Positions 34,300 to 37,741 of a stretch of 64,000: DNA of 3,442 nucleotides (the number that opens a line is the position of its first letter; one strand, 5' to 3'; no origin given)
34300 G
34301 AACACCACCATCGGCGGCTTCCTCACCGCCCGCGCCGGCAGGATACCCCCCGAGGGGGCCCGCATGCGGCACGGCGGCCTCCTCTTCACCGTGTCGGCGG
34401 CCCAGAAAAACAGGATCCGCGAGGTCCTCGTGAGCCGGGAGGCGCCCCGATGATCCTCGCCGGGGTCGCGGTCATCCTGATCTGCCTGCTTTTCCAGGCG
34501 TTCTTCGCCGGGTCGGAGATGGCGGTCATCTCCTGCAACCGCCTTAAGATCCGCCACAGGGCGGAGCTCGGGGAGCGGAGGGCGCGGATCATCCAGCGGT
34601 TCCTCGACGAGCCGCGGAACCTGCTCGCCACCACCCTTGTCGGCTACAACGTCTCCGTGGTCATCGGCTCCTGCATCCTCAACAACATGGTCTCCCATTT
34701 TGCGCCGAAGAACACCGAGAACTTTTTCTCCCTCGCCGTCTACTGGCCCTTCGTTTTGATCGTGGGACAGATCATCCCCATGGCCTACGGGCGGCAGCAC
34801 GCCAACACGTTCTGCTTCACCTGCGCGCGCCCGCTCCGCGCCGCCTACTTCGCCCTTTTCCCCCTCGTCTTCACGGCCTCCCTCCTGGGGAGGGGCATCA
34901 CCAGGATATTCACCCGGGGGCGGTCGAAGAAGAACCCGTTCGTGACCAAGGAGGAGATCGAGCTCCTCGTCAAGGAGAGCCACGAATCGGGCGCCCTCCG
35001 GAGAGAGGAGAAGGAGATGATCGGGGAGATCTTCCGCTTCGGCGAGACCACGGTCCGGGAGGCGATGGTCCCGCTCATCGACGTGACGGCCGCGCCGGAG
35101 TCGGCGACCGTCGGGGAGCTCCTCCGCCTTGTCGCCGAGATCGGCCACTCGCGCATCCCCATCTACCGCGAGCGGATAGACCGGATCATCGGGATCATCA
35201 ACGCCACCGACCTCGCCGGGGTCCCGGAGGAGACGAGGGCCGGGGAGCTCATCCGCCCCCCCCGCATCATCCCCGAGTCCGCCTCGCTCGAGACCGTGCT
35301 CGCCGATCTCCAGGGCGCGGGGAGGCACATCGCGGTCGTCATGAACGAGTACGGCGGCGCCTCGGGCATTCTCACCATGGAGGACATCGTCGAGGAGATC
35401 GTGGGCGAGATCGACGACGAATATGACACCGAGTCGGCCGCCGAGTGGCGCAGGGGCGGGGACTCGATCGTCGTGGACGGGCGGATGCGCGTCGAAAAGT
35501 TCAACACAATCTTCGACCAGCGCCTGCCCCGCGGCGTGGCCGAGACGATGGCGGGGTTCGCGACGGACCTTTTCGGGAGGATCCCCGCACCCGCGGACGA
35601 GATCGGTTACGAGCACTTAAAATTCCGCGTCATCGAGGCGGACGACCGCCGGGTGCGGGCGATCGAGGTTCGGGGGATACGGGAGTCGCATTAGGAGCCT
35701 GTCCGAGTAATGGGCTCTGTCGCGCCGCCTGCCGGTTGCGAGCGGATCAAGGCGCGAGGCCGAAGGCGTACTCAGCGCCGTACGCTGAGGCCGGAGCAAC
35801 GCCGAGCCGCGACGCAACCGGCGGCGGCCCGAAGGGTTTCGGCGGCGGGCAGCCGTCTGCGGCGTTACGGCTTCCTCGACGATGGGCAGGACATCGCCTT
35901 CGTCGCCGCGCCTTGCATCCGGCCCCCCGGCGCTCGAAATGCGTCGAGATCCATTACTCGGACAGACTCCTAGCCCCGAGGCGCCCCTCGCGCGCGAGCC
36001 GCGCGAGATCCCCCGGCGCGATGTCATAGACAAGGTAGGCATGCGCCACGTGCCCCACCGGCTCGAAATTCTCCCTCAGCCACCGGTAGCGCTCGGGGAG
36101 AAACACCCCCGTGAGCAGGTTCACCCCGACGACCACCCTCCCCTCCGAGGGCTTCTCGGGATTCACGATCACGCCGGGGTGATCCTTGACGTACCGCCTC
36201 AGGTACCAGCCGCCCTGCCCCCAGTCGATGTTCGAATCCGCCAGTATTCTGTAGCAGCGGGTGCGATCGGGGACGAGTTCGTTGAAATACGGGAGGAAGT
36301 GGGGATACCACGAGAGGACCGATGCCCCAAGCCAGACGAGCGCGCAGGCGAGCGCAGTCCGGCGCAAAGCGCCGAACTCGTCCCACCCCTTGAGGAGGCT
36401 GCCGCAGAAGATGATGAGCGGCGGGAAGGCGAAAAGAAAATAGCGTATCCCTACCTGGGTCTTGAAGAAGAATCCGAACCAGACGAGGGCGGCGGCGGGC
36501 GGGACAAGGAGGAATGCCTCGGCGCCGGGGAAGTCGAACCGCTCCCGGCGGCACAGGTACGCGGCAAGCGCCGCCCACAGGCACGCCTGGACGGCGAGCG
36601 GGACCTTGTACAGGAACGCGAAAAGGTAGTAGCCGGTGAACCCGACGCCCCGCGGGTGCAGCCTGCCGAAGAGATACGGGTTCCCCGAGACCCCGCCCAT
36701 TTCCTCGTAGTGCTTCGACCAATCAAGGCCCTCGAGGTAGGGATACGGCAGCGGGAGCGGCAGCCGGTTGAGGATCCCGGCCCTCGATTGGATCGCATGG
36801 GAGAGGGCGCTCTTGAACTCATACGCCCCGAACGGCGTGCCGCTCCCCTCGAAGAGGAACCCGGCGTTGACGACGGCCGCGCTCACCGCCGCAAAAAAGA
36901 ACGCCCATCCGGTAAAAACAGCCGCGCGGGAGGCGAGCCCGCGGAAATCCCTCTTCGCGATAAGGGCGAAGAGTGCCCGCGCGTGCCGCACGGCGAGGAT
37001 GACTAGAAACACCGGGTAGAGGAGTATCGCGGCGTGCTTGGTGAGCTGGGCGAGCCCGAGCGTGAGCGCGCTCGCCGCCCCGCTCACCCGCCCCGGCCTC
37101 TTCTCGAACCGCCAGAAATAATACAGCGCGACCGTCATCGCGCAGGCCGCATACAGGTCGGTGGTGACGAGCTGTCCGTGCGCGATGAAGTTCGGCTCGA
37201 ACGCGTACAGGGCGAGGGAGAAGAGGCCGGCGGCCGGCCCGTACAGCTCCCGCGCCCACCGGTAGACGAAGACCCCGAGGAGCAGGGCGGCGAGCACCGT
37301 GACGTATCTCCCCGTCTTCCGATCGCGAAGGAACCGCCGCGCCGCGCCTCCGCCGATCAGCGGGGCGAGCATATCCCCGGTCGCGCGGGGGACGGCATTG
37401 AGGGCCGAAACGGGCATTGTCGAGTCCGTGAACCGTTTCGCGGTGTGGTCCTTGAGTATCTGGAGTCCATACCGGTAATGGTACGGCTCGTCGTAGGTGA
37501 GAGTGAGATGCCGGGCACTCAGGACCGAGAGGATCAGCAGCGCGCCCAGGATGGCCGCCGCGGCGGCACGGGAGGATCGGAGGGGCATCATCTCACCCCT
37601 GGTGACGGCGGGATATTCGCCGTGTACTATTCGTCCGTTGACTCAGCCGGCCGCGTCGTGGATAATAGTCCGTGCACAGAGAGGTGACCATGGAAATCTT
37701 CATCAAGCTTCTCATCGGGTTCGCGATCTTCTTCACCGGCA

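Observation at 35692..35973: Family of MITE-like palindromic elements (three copies) with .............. terminal inverted repeats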

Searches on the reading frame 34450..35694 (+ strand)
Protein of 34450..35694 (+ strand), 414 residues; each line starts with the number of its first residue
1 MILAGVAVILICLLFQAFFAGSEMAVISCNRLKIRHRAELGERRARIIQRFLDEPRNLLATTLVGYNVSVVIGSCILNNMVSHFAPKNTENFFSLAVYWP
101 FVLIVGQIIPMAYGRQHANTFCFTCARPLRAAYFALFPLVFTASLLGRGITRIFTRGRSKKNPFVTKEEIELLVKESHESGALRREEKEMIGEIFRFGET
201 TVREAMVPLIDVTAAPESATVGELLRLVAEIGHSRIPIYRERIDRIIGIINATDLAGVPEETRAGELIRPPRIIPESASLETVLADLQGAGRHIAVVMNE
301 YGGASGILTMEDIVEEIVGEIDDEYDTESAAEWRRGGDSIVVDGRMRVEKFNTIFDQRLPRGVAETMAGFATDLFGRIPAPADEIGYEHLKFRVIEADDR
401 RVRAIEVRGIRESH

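Call 25: search_protein_families(library=pfam, proteins=[window:34450-35694:+], max_evalue=0.01)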
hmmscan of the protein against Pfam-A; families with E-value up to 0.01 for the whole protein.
window:34450-35694:+ (414 aa): 3 families
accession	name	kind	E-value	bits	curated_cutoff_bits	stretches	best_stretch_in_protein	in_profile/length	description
PF01595.25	CNNM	-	8.4e-40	136.8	28.4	1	8-187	2-181/181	Cyclin M transmembrane N-terminal domain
PF03471.22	CorC_HlyC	-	2.1e-17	63.3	27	1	335-408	3-78/81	Transporter associated domain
PF00571.33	CBS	-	3.1e-14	53.5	24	2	267-318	4-56/57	CBS domain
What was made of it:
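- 34450..35694 (+): CNNM/CBS/CorC_HlyC transporter gene. Copy 1 inserted at the TA of its stop codon. Pfam: call 25.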

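Call 30: find_homologous_proteins(query=window:34450-35694:+, max_evalue=1e-30)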
Query window:34450-35694:+ (414 aa): 2302 proteins with E <= 1e-30 among 8000 candidates; the best 120 are listed.
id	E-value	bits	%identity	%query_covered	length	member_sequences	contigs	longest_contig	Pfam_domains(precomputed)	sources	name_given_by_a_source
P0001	9.2e-269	909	100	100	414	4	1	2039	PF01595.26,PF03471.23,PF00571.34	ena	-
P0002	3.6e-218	742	79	100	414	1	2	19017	PF01595.26,PF03471.23,PF00571.34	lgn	-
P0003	2.8e-217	739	79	99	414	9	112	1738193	PF01595.26,PF03471.23,PF00571.34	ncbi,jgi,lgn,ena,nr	ncbi:MAG: HlyC/CorC family transporter [Candidatus Aureabacteria bacterium]|nr:HlyC/CorC family tran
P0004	5.0e-209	712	77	99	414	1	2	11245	PF01595.26,PF03471.23,PF00571.34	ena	-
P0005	2.5e-200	684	74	100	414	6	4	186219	PF01595.26,PF03471.23,PF00571.34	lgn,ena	-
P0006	3.2e-187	641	67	100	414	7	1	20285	PF01595.26,PF03471.23,PF00571.34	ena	-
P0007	6.3e-184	630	67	100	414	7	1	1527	PF01595.26,PF03471.23,PF00571.34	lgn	-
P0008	3.7e-183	627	66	100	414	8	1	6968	PF01595.26,PF03471.23,PF00571.34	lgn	-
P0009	5.1e-180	617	65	100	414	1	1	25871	PF01595.26,PF03471.23,PF00571.34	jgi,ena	-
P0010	8.1e-177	606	67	96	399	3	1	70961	PF01595.26,PF03471.23,PF00571.34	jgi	jgi:CBS domain containing-hemolysin-like protein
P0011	9.6e-166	570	61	99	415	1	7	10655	PF01595.26,PF03471.23,PF00571.34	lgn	-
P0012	1.4e-164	566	61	100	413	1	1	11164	PF01595.26,PF03471.23,PF00571.34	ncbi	-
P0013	1.2e-161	556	60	99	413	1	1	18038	PF01595.26,PF03471.23,PF00571.34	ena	-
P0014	1.2e-161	556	63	99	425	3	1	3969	PF01595.26,PF03471.23,PF00571.34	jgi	jgi:putative hemolysin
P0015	9.9e-161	553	63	99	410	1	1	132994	PF01595.26,PF03471.23,PF00571.34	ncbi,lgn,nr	ncbi:MAG: hemolysin family protein [bacterium]|nr:hemolysin family protein [bacterium]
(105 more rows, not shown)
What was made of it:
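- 34450..35694 (+): Orthologues at 74-79 % identity: call 30.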

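Call 31: find_encoding_contigs(protein=P0003, flank=6000, max_places=4)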
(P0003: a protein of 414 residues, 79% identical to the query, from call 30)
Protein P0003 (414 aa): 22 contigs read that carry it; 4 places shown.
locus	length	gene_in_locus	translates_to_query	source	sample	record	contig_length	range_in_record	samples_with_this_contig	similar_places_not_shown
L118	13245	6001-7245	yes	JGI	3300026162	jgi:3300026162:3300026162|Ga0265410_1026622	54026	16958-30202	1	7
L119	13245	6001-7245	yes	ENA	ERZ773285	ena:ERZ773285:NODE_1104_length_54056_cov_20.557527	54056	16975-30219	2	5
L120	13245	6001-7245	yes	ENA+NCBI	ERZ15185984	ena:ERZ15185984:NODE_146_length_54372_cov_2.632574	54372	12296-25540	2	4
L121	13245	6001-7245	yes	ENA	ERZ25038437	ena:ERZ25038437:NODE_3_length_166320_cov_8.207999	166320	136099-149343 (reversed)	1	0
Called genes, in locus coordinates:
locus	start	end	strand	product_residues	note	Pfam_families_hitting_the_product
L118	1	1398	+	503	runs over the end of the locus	PF05170:AsmA, PF05359:DUF748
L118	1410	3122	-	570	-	PF14716:HHH_8, PF00633:HHH (faint), PF14520:HHH_5, PF14791:DNA_pol_B_thumb, PF02811:PHP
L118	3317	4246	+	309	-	PF01116:F_bP_aldolase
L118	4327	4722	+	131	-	-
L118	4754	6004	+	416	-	PF01595:CNNM, PF00571:CBS, PF03471:CorC_HlyC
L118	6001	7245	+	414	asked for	PF01595:CNNM, PF00571:CBS, PF03471:CorC_HlyC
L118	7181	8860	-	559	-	PF02366:PMT, PF13231:PMT_2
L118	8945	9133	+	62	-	-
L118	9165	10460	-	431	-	PF00390:malic, PF03949:Malic_M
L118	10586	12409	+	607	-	PF06094:GGACT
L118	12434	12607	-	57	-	-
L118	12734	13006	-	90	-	PF14357:DUF4404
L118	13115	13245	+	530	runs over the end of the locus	-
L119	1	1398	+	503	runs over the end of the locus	PF05170:AsmA, PF05359:DUF748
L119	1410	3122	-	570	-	PF14716:HHH_8, PF00633:HHH (faint), PF14520:HHH_5, PF14791:DNA_pol_B_thumb, PF02811:PHP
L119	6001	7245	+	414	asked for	PF01595:CNNM, PF00571:CBS, PF03471:CorC_HlyC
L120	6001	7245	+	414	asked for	PF01595:CNNM, PF00571:CBS, PF03471:CorC_HlyC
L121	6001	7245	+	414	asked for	PF01595:CNNM, PF00571:CBS, PF03471:CorC_HlyC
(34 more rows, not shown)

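Call 32: find_encoding_contigs(protein=P0001, flank=10000, max_places=4)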
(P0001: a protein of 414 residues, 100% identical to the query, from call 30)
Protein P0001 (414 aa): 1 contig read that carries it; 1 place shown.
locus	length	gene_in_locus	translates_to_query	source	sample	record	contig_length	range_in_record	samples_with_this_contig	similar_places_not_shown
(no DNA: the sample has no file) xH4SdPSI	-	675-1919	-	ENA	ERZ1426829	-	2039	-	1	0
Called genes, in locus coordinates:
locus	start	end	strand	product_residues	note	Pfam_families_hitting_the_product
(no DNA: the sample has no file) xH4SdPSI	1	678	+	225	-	?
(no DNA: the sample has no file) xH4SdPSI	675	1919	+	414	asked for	PF01595:CNNM, PF00571:CBS (weak), PF03471:CorC_HlyC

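Call 35: find_encoding_contigs(protein=P0003, flank=10000, max_places=2)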
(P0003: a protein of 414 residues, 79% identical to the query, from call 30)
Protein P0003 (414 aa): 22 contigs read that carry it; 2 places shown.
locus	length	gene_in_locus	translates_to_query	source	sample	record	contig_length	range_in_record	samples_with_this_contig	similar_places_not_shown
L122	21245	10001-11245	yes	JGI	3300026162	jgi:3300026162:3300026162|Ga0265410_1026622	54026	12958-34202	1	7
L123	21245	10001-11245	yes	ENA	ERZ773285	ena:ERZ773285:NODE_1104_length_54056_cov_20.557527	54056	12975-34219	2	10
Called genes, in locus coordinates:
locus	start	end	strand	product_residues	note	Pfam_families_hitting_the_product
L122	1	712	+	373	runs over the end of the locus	PF02885:Glycos_trans_3N (weak), PF00591:Glycos_transf_3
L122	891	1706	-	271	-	PF07608:DUF1571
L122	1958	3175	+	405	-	PF07610:DUF1573, PF22544:HYDIN_VesB_CFA65-like_Ig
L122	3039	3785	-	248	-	PF06888:Put_Phosphatase (faint), PF12710:HAD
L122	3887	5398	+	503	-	PF05170:AsmA, PF05359:DUF748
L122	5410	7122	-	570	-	PF14716:HHH_8, PF00633:HHH (faint), PF14520:HHH_5, PF14791:DNA_pol_B_thumb, PF02811:PHP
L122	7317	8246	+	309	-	PF01116:F_bP_aldolase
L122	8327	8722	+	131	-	-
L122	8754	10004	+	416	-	PF01595:CNNM, PF00571:CBS, PF03471:CorC_HlyC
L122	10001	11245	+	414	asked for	PF01595:CNNM, PF00571:CBS, PF03471:CorC_HlyC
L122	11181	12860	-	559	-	PF02366:PMT, PF13231:PMT_2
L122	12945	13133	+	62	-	-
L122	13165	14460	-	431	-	PF00390:malic, PF03949:Malic_M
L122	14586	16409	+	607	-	PF06094:GGACT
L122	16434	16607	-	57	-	-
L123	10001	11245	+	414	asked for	PF01595:CNNM, PF00571:CBS, PF03471:CorC_HlyC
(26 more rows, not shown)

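Call 51: find_encoding_contigs(protein=P0002, flank=10000, max_places=2)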
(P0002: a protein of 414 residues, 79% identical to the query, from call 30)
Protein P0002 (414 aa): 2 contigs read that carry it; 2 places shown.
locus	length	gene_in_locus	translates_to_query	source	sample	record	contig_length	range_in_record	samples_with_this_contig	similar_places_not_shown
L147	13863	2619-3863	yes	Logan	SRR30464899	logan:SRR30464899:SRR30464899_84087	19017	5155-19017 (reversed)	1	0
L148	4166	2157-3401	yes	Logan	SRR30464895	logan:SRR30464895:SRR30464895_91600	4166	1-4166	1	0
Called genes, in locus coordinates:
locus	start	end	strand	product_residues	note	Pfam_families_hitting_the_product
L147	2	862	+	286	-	?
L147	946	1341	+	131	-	-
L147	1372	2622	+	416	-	PF01595:CNNM, PF00571:CBS (weak), PF03471:CorC_HlyC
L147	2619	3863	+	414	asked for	PF01595:CNNM, PF00571:CBS (weak), PF03471:CorC_HlyC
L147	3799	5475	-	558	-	PF02366:PMT, PF13231:PMT_2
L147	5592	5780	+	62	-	-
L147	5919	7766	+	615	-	PF06094:GGACT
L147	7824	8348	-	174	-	-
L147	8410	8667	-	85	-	-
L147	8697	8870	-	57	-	-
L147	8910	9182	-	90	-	PF14357:DUF4404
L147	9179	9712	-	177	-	PF00293:NUDIX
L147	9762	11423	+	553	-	-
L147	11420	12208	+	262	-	PF00459:Inositol_P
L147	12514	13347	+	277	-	PF13191:AAA_16, PF01637:ATPase_2 (weak), PF05621:TniB (faint), PF09848:SLFN-g3_helicase (weak), PF13173:AAA_14 (faint), PF13401:AAA_22, PF00004:AAA (weak)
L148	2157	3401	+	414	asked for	PF01595:CNNM, PF00571:CBS (weak), PF03471:CorC_HlyC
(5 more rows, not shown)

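Call 52: find_encoding_contigs(protein=P0005, flank=10000, max_places=2)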
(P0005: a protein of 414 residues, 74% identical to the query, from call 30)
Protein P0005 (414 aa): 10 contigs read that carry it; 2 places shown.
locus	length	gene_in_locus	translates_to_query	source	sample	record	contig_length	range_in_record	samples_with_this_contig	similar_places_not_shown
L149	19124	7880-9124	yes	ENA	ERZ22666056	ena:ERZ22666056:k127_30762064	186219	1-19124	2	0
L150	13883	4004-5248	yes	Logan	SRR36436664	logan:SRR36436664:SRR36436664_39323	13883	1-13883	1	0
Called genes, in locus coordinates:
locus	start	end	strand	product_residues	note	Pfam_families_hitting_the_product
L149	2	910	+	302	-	?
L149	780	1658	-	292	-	PF12710:HAD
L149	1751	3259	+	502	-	PF05359:DUF748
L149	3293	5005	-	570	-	PF14716:HHH_8, PF14520:HHH_5, PF14791:DNA_pol_B_thumb, PF02811:PHP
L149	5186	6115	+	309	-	PF01116:F_bP_aldolase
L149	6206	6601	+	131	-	-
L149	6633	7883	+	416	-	PF01595:CNNM, PF00571:CBS (faint), PF03471:CorC_HlyC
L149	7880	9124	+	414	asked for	PF01595:CNNM, PF00571:CBS, PF03471:CorC_HlyC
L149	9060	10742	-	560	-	PF02366:PMT (weak), PF13231:PMT_2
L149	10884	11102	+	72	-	-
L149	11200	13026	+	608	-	PF06094:GGACT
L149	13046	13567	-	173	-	-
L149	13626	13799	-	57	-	-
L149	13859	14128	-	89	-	PF14357:DUF4404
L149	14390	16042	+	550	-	-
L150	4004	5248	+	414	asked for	PF01595:CNNM, PF00571:CBS, PF03471:CorC_HlyC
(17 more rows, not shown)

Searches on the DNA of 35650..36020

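Call 77: search_rna_families(source=window, start=35650, end=36020, threshold=evalue, max_evalue=1)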
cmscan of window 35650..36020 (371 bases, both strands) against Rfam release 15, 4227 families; matches with E-value up to 1: 0.
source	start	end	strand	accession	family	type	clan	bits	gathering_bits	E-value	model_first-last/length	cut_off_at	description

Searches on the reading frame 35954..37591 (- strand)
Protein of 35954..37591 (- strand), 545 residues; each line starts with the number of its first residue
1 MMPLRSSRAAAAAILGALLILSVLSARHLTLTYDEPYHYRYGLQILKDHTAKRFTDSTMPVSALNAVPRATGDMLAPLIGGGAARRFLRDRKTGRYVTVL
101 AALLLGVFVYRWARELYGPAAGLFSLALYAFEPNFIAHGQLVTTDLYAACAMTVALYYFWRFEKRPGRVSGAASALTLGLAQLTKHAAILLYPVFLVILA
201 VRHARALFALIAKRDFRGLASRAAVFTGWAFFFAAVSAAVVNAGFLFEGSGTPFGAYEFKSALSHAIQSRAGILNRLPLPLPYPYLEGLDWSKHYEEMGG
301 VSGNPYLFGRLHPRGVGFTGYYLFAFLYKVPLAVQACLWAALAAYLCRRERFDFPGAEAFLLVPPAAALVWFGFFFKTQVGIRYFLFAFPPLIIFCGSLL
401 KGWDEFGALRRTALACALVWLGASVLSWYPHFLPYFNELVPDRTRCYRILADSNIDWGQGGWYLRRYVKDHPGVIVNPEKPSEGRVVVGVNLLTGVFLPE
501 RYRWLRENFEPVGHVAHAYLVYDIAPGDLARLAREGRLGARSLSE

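Call 25: search_protein_families(library=pfam, proteins=[window:35954-37591:-], max_evalue=0.01)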
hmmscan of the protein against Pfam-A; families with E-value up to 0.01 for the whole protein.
window:35954-37591:- (545 aa): 2 families
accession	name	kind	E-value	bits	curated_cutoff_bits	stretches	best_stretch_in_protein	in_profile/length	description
PF13231.12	PMT_2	-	6.8e-13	49.6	26.1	1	95-208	25-138/160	Dolichyl-phosphate-mannose-protein mannosyltransferase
PF02366.24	PMT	-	4.9e-09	36.6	22.7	1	95-226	86-225/245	Dolichyl-phosphate-mannose-protein mannosyltransferase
